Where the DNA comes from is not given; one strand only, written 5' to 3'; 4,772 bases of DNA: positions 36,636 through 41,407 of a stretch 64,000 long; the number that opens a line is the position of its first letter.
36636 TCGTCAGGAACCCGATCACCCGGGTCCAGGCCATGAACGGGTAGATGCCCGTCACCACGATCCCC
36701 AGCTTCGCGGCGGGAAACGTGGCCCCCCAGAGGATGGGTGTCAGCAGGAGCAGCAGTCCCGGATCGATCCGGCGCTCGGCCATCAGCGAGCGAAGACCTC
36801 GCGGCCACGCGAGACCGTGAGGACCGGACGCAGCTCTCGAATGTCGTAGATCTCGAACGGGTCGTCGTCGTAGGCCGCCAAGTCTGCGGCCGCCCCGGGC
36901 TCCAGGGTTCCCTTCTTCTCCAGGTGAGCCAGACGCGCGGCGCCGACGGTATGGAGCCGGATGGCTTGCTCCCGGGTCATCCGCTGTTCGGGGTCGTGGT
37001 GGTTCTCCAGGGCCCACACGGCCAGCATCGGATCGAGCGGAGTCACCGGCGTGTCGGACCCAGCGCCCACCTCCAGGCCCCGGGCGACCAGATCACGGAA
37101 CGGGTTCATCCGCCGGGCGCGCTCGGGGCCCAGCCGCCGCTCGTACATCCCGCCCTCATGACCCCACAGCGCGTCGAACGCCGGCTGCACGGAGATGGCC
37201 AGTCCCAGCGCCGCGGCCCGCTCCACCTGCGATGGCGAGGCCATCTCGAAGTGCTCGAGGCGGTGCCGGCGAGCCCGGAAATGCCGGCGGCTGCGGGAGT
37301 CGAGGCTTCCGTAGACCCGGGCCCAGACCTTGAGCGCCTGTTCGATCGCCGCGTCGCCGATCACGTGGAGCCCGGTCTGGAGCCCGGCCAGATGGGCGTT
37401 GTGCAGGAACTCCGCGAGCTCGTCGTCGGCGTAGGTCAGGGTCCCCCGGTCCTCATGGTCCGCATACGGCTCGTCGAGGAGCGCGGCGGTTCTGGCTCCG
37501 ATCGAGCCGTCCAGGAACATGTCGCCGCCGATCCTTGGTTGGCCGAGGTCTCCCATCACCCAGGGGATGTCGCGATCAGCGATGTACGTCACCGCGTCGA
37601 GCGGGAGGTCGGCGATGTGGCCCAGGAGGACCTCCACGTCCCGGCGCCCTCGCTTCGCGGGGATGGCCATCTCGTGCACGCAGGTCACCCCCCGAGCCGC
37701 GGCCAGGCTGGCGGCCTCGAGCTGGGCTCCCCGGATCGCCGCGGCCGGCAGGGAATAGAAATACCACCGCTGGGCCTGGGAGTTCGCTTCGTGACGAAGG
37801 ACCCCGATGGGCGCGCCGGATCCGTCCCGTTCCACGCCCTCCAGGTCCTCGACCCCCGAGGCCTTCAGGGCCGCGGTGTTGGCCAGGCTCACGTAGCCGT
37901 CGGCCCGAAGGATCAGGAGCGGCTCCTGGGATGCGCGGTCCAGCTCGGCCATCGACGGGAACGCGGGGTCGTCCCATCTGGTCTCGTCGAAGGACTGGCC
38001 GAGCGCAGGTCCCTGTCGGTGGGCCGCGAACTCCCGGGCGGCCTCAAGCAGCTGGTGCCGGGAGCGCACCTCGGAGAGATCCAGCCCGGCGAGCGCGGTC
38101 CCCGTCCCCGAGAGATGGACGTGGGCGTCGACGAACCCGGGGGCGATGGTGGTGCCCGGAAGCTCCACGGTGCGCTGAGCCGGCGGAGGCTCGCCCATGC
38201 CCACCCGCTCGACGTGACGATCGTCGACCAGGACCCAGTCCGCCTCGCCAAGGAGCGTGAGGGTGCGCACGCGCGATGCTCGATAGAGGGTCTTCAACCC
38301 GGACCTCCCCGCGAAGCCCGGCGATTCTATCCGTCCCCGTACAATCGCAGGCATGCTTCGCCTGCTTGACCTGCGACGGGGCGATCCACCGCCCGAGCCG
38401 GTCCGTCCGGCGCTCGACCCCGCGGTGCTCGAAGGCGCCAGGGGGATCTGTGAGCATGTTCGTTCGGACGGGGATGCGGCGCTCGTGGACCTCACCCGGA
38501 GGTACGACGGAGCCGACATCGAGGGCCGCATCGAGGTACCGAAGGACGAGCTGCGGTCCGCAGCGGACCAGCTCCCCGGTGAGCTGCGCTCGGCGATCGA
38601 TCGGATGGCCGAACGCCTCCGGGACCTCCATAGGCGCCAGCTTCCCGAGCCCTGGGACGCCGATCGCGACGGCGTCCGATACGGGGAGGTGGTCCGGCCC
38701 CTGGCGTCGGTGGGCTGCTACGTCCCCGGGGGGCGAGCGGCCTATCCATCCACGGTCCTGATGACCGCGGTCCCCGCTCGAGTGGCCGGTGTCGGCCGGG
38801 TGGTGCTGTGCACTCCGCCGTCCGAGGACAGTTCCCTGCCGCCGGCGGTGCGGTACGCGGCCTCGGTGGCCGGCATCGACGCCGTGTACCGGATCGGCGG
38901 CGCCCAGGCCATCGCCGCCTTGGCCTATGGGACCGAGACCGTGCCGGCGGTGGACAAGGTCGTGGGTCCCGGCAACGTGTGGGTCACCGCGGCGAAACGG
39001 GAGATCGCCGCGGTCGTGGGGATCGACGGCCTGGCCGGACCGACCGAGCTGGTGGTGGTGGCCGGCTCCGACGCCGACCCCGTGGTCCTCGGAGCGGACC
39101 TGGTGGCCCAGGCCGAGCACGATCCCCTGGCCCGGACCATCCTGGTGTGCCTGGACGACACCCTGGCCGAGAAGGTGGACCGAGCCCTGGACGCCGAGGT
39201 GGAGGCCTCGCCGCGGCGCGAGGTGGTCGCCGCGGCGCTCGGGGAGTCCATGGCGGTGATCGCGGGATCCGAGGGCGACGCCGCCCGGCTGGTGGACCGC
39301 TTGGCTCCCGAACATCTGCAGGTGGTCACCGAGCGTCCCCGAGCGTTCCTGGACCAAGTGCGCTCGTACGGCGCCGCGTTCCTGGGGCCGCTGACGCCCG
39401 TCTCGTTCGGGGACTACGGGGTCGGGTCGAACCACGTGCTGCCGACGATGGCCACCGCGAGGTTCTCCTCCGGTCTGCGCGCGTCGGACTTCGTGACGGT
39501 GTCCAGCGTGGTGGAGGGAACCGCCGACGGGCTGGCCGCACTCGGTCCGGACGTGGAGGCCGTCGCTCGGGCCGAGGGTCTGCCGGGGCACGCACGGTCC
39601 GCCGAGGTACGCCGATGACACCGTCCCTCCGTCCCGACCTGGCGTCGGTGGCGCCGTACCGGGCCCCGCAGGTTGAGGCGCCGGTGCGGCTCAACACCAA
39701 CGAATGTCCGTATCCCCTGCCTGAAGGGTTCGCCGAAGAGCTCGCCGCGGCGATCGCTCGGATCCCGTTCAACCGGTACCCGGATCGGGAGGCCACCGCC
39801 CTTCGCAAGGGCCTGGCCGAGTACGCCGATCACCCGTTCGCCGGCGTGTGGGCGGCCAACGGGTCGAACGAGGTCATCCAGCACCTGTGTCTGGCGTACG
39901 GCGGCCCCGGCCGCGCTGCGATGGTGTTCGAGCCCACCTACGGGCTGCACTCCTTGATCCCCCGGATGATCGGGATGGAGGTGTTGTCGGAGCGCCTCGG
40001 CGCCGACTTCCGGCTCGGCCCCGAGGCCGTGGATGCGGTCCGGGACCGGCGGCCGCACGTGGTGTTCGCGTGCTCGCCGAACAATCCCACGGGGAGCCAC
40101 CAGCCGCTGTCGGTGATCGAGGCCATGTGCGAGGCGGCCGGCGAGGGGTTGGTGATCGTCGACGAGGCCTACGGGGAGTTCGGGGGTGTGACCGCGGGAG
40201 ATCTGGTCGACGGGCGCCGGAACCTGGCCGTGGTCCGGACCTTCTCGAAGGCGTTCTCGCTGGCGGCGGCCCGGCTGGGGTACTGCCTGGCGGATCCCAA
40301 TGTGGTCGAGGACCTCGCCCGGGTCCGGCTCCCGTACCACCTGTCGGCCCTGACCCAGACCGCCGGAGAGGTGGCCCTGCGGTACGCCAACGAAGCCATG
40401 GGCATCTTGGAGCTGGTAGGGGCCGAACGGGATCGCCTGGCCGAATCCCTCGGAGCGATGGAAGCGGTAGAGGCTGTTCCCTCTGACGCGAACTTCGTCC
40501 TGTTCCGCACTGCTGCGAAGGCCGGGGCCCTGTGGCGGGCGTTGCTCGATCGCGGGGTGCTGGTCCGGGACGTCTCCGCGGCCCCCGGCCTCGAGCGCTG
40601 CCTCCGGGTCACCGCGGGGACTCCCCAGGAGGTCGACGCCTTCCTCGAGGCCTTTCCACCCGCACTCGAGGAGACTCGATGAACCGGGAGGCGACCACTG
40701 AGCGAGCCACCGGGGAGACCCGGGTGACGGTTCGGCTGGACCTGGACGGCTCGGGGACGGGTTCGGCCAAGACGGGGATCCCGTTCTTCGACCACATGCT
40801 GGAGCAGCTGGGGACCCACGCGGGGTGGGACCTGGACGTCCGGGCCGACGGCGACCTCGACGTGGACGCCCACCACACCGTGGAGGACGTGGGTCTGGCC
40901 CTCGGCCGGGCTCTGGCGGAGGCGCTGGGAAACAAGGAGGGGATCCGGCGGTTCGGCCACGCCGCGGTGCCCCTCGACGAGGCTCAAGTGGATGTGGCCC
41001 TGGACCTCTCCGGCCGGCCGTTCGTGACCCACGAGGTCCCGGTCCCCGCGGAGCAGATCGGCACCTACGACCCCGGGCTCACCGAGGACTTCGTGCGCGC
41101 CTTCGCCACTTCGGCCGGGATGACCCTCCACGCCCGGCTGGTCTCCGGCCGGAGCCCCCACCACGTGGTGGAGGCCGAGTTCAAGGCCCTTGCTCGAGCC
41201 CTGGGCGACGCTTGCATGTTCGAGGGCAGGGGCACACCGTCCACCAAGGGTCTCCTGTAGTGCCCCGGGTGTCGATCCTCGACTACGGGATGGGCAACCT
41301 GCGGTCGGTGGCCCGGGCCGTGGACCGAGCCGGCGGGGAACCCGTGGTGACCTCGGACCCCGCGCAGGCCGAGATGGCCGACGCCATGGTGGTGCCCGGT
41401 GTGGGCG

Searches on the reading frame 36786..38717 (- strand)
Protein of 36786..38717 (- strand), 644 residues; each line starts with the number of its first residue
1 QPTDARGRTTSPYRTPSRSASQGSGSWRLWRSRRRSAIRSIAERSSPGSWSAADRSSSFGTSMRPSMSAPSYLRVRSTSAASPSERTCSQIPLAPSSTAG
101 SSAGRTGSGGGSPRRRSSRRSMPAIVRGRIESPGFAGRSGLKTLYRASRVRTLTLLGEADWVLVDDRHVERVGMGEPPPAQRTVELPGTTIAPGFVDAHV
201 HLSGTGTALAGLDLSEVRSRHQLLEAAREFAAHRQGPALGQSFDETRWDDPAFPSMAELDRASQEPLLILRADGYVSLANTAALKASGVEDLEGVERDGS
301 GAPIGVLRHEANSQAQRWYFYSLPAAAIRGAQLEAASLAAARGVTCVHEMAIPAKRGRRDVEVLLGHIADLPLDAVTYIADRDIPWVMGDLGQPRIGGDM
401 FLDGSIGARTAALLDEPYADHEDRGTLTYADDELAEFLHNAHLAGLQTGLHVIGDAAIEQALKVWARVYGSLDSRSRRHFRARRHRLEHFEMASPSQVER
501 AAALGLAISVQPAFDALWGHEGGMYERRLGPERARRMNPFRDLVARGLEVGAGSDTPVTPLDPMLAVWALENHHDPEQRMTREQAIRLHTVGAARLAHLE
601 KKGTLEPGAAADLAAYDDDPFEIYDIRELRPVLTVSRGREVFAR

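Call 6: search_protein_families(library=ncbifam, proteins=[window:36786-38717:-], max_evalue=0.00001)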
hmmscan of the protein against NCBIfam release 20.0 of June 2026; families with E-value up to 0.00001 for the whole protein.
window:36786-38717:- (644 aa): 11 families
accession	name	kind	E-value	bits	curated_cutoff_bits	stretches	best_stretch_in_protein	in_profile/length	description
NF051886.1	XaaProDiPepCaul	equivalog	6.5e-16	58.3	500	0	538-640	298-395/398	Xaa-Pro dipeptidase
NF006055.0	PRK08203.1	equivalog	1.8e-08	33.4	532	0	570-625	344-399/455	8-oxoguanine deaminase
NF058538.1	ergo_util_ErtD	equivalog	1.9e-08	33.6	600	0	158-202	17-61/446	hydantoin-5-propionate amidohydrolase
TIGR03178.1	allantoinase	equivalog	7.5e-08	31.6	357.85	0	162-206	20-64/441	allantoinase AllB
NF006056.0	PRK08204.1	subfamily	2.6e-07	29.8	391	0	158-203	24-68/449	hypothetical protein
NF006689.0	PRK09237.1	equivalog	3.5e-07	29.1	371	0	162-202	25-66/383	amidohydrolase/deacetylase family metallohydrolase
TIGR02033.1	D-hydantoinase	equivalog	2.7e-06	26.6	393.25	0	158-205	16-63/454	dihydropyrimidinase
NF006679.0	PRK09228.1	subfamily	2.9e-06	26.3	351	0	163-204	35-81/433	guanine deaminase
TIGR01224.1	hutI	equivalog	3.6e-06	26.1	298.15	0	161-203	5-50/377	imidazolonepropionase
NF009941.0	PRK13404.1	subfamily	7.1e-06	24.9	647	0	579-619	364-405/478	dihydropyrimidinase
TIGR02967.1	guan_deamin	equivalog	8.3e-06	25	375.4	0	549-617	290-361/401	guanine deaminase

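Call 64: search_solved_structures(query=window:36786-38354:-, max_evalue=1e-10)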
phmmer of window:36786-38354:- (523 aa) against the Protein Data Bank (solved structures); distinct sequences matched with E-value up to 1e-10: 2.
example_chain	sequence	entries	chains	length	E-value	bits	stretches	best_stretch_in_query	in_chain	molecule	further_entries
3icj_A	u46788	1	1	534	1.2e-31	113.5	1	62-511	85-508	uncharacterized metal-dependent hydrolase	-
3igh_X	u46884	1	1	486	1.5e-27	100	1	62-502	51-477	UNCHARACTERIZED METAL-DEPENDENT HYDROLASE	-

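Call 70: search_protein_families(library=ncbifam, proteins=[window:36786-38354:-], max_evalue=0.00001)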
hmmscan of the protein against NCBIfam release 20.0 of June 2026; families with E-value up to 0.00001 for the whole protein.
window:36786-38354:- (523 aa): 13 families
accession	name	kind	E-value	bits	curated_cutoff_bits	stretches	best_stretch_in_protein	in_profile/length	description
NF051886.1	XaaProDiPepCaul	equivalog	2.8e-16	59.5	500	0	417-519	298-395/398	Xaa-Pro dipeptidase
NF058538.1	ergo_util_ErtD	equivalog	1e-08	34.5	600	0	37-81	17-61/446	hydantoin-5-propionate amidohydrolase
NF006055.0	PRK08203.1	equivalog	1e-08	34.2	532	0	449-504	344-399/455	8-oxoguanine deaminase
TIGR03178.1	allantoinase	equivalog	4.3e-08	32.4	357.85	0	41-85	20-64/441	allantoinase AllB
NF006056.0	PRK08204.1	subfamily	1.2e-07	30.9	391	0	37-82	24-68/449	hypothetical protein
NF006689.0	PRK09237.1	equivalog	2e-07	29.9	371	0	41-81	25-66/383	amidohydrolase/deacetylase family metallohydrolase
TIGR02033.1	D-hydantoinase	equivalog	1.5e-06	27.4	393.25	0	37-84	16-63/454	dihydropyrimidinase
NF006679.0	PRK09228.1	subfamily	1.7e-06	27.1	351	0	42-83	35-81/433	guanine deaminase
TIGR01224.1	hutI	equivalog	2e-06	26.9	298.15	0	40-82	5-50/377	imidazolonepropionase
NF009941.0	PRK13404.1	subfamily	4.2e-06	25.7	647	0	458-498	364-405/478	dihydropyrimidinase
TIGR02967.1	guan_deamin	equivalog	4.8e-06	25.8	375.4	0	428-496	290-361/401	guanine deaminase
NF009059.0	PRK12393.1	equivalog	6.3e-06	25.2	543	0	440-498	339-397/460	amidohydrolase family protein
NF005557.0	PRK07228.1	equivalog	6.3e-06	25.2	522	0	421-503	293-382/445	5'-deoxyadenosine deaminase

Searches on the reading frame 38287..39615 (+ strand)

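Call 6: search_protein_families(library=ncbifam, proteins=[window:38287-39615:+], max_evalue=0.00001)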
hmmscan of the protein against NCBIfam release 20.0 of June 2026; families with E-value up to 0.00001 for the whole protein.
window:38287-39615:+ (443 aa): 2 families
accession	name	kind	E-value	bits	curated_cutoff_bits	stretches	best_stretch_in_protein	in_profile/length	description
TIGR00069.1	hisD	equivalog_domain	5e-139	463.9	243.8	1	52-442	2-393/393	histidinol dehydrogenase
NF010343.0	PRK13770.1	equivalog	1.9e-96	323.4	647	1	42-443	16-415/416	histidinol dehydrogenase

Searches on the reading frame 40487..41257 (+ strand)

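Call 6: search_protein_families(library=ncbifam, proteins=[window:40487-41257:+], max_evalue=0.00001)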
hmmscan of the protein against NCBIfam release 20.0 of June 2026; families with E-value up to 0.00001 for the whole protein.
window:40487-41257:+ (257 aa): 13 families
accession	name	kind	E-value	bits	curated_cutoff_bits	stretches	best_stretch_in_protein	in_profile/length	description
NF002111.0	PRK00951.2-1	equivalog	9.6e-72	240.6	231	1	65-257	2-194/194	imidazoleglycerol-phosphate dehydratase HisB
NF002108.0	PRK00951.1-3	equivalog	5.3e-70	235.3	328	1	64-257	7-203/205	imidazoleglycerol-phosphate dehydratase HisB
NF002110.2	PRK00951.1-6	equivalog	8.8e-70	234.5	266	1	67-257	1-199/199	imidazoleglycerol-phosphate dehydratase HisB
NF002109.0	PRK00951.1-5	equivalog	1.3e-68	230.7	278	1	66-257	2-196/196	imidazoleglycerol-phosphate dehydratase HisB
NF002116.0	PRK00951.2-6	equivalog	3.1e-67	226.3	269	1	65-257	2-197/197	imidazoleglycerol-phosphate dehydratase HisB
NF002115.0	PRK00951.2-5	equivalog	5.8e-65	218.7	289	1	65-257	1-195/195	imidazoleglycerol-phosphate dehydratase HisB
NF003937.0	PRK05446.1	equivalog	5.3e-63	213.2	443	1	65-257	165-355/355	bifunctional histidinol-phosphatase/imidazoleglycerol-phosphate dehydratase HisB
NF002114.0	PRK00951.2-4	equivalog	9.9e-63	211.2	189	1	70-257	3-190/190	imidazoleglycerol-phosphate dehydratase HisB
NF002106.0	PRK00951.1-1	equivalog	1.4e-62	210.8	283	1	66-257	3-197/197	imidazoleglycerol-phosphate dehydratase HisB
NF002112.0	PRK00951.2-2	equivalog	4.2e-62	209.4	315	1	67-257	2-194/194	imidazoleglycerol-phosphate dehydratase HisB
NF002107.0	PRK00951.1-2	equivalog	3.8e-59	199.6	267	1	67-257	2-194/194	imidazoleglycerol-phosphate dehydratase HisB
NF010121.0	PRK13598.1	equivalog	4.4e-47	160.3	295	1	65-257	1-193/193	imidazoleglycerol-phosphate dehydratase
NF002113.0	PRK00951.2-3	equivalog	9.9e-46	156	288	1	70-256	5-189/190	imidazoleglycerol-phosphate dehydratase HisB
